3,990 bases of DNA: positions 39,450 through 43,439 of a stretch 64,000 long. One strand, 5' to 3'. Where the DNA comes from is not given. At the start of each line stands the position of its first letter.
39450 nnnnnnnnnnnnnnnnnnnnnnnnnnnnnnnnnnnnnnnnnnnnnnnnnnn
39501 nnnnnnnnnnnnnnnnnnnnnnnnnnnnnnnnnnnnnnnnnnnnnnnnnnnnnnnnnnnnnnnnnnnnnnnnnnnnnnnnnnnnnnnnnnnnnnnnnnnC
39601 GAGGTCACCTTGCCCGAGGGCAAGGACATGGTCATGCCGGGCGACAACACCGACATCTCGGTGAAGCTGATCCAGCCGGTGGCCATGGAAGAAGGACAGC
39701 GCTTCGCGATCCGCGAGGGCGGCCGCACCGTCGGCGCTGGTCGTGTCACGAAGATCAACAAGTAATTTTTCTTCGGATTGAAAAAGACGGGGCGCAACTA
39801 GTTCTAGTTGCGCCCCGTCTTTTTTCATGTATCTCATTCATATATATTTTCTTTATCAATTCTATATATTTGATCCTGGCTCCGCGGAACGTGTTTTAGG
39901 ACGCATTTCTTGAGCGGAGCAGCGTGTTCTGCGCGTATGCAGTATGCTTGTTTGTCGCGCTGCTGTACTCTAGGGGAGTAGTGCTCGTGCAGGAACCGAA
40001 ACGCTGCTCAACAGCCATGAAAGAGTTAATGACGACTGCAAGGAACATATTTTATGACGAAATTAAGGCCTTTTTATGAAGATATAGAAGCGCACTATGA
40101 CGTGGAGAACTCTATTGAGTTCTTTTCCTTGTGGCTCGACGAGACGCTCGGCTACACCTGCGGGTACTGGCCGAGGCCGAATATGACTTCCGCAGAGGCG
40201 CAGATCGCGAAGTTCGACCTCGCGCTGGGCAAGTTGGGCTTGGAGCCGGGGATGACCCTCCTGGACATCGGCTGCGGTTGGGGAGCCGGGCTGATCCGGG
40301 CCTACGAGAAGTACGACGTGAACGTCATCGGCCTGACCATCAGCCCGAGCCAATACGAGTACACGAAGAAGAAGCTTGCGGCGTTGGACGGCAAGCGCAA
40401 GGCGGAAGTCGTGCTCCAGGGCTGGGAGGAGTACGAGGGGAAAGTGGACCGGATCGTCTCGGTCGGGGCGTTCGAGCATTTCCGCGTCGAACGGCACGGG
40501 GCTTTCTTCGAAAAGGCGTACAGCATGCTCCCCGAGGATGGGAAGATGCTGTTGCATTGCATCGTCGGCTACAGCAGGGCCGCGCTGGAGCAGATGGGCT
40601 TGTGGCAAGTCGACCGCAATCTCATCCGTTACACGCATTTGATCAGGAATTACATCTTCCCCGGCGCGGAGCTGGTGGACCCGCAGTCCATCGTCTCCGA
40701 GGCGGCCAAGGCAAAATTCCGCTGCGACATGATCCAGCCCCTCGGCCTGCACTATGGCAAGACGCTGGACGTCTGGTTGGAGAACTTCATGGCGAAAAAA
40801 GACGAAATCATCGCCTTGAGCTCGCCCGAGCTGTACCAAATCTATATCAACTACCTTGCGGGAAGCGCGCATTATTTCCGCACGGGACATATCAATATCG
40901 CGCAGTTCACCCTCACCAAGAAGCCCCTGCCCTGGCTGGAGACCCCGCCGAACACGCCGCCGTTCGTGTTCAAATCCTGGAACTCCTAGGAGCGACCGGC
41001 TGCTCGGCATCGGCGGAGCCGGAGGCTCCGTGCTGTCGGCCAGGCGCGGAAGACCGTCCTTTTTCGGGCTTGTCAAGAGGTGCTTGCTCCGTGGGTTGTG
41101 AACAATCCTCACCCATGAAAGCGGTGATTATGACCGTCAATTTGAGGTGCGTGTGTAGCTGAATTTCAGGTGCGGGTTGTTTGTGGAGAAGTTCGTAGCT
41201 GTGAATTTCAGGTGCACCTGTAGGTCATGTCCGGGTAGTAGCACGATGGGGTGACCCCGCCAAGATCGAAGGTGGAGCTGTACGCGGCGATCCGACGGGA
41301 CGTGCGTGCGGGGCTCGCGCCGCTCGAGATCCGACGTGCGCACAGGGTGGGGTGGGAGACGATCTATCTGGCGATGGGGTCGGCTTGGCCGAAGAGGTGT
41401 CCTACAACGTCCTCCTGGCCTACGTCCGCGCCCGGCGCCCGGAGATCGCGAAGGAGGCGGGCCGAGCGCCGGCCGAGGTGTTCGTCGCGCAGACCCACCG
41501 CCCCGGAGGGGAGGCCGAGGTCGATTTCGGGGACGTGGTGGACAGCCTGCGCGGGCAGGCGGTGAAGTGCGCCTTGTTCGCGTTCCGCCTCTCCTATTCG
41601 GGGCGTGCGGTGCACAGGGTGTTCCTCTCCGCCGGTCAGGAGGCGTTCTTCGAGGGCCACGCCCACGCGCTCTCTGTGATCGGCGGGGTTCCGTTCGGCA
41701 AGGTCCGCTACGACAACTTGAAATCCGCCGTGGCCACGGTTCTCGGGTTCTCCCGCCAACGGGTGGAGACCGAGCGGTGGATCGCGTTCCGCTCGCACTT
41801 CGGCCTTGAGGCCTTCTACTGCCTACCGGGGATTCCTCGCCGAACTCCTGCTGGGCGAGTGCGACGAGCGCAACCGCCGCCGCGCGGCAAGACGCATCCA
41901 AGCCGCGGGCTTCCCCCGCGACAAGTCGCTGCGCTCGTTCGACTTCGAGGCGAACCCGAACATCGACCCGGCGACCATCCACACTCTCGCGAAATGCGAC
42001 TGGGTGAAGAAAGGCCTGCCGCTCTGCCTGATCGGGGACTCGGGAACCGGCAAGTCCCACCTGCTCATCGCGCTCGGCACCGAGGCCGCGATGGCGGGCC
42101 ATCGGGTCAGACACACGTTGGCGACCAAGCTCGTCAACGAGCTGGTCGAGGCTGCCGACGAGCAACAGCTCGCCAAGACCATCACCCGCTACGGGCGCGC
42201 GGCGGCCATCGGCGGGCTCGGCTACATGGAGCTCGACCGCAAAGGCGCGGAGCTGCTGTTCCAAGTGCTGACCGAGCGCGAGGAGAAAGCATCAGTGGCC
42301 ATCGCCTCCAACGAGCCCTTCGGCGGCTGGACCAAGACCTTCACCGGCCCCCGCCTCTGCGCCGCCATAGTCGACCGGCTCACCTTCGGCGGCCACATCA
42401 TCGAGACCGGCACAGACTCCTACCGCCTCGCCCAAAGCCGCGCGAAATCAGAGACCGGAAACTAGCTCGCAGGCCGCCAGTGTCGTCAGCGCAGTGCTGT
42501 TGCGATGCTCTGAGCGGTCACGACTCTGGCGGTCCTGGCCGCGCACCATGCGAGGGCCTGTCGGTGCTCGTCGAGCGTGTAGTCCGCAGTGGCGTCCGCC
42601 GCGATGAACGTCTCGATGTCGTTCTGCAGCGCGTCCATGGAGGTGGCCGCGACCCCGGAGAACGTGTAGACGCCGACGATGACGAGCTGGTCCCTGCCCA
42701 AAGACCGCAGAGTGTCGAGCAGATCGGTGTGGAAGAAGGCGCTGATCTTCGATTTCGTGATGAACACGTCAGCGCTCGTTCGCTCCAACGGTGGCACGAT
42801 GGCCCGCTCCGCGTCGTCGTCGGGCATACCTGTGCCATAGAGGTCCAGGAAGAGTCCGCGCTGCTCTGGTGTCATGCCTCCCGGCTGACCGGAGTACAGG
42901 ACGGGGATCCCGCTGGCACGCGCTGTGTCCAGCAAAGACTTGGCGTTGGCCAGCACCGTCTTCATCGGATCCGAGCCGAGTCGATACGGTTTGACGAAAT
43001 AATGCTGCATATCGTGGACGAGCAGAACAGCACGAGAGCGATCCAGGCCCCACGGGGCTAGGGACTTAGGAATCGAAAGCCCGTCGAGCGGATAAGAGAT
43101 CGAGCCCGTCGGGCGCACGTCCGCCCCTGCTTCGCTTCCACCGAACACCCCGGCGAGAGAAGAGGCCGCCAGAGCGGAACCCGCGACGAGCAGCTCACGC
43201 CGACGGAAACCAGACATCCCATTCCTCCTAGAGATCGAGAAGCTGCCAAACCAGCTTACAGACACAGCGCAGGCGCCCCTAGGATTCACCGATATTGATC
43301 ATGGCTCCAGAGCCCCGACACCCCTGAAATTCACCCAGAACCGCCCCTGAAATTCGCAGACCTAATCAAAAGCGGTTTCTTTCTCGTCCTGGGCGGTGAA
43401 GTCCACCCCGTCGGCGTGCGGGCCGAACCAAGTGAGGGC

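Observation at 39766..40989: CmaA/MmaA-like mycolic-acid-type methyltransferase inserted directly after the tuf terminator with an AT-rich, horizontally-acquired-looking 5' flank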

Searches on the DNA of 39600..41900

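Call 34: search_rna_families(source=window, start=39600, end=41900, threshold=evalue, max_evalue=1)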
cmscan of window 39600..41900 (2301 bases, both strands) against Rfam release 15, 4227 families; matches with E-value up to 1: 9.
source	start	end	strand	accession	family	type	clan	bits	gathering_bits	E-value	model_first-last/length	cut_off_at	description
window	39777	39828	+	RF03816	MIR6297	Gene; miRNA;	-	31.2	114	0.0032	1-107/107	no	MIR6297 microRNA precursor family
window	39750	39825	+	RF02397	sau-5971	Gene; sRNA;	-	29.6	90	0.014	1-96/96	no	Staphylococcus sRNA sau-5971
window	39774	39874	+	RF02629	RmaA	Gene; sRNA;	-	26.3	57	0.088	1-113/113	no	Regulator of motility and amylovoran A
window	39777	39877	-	RF02029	sraA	Gene; sRNA;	-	24.9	56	0.61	1-95/95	no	sraA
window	39778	39828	+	RF03607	mir-9447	Gene; miRNA;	-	24.6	67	0.085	1-68/68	no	mir-9447 microRNA precursor family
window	39779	39827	-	RF03607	mir-9447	Gene; miRNA;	-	23.4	67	0.17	10-59/68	no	mir-9447 microRNA precursor family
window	39733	39849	-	RF03083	cow-rumen-3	Gene; sRNA;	-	23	86.7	0.019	1-141/141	no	cow-rumen-3 RNA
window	39760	39849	+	RF03522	mir-4850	Gene; miRNA;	-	20.6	93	0.7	1-89/89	no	mir-4850 microRNA precursor family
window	41537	41630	-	RF01756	rne-II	Cis-reg;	-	15.1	50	0.3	14-96/287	no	rne-II RNA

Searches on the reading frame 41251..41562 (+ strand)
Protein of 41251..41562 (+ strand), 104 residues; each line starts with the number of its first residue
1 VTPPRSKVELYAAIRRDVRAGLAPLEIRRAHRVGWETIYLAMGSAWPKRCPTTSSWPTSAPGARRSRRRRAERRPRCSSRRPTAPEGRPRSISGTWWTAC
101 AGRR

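Call 33: search_protein_families(library=pfam, proteins=[window:41251-41562:+], max_evalue=0.01)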
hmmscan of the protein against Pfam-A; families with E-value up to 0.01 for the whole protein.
window:41251-41562:+ (104 aa): 0 families

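Call 53: search_protein_families(library=ncbifam, proteins=[window:41251-41562:+], max_evalue=0.1)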
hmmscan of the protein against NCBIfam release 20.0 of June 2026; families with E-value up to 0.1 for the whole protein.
window:41251-41562:+ (104 aa): 0 families

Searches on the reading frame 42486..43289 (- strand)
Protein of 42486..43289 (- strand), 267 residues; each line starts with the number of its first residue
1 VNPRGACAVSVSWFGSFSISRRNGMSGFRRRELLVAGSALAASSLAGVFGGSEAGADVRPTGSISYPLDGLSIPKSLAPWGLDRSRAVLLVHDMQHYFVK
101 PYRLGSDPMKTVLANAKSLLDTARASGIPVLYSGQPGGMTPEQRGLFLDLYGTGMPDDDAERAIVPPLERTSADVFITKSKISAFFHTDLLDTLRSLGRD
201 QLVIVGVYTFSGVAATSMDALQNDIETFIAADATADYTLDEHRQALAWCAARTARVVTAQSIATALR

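Call 33: search_protein_families(library=pfam, proteins=[window:42486-43289:-], max_evalue=0.01)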
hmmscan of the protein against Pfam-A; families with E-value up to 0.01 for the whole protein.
window:42486-43289:- (267 aa): 1 family
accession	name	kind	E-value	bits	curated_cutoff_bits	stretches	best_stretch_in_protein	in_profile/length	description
PF00857.26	Isochorismatase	-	1.2e-37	130.1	27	1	88-260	2-174/175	Isochorismatase domain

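Call 53: search_protein_families(library=ncbifam, proteins=[window:42486-43217:-], max_evalue=0.1)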
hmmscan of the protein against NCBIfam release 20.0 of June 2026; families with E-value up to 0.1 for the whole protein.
window:42486-43217:- (243 aa): 5 families
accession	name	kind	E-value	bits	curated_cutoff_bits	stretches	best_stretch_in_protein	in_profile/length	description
NF008517.0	PRK11440.1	equivalog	4.5e-14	52.8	195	1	58-242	4-188/188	hydrolase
TIGR03614.1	RutB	equivalog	4.7e-09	36.2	377.95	1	139-221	115-197/226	pyrimidine utilization protein B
NF041461.1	C_hydro_YcaC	equivalog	4.9e-08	32.7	310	1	150-242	77-169/201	isochorismate family cysteine hydrolase YcaC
NF050097.1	BiurAmidohydBiuH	equivalog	8.5e-07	28.6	370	1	138-226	114-202/221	biuret amidohydrolase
NF008623.0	PRK11609.1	equivalog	0.0041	16.9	174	0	163-237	131-207/213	bifunctional nicotinamidase/pyrazinamidase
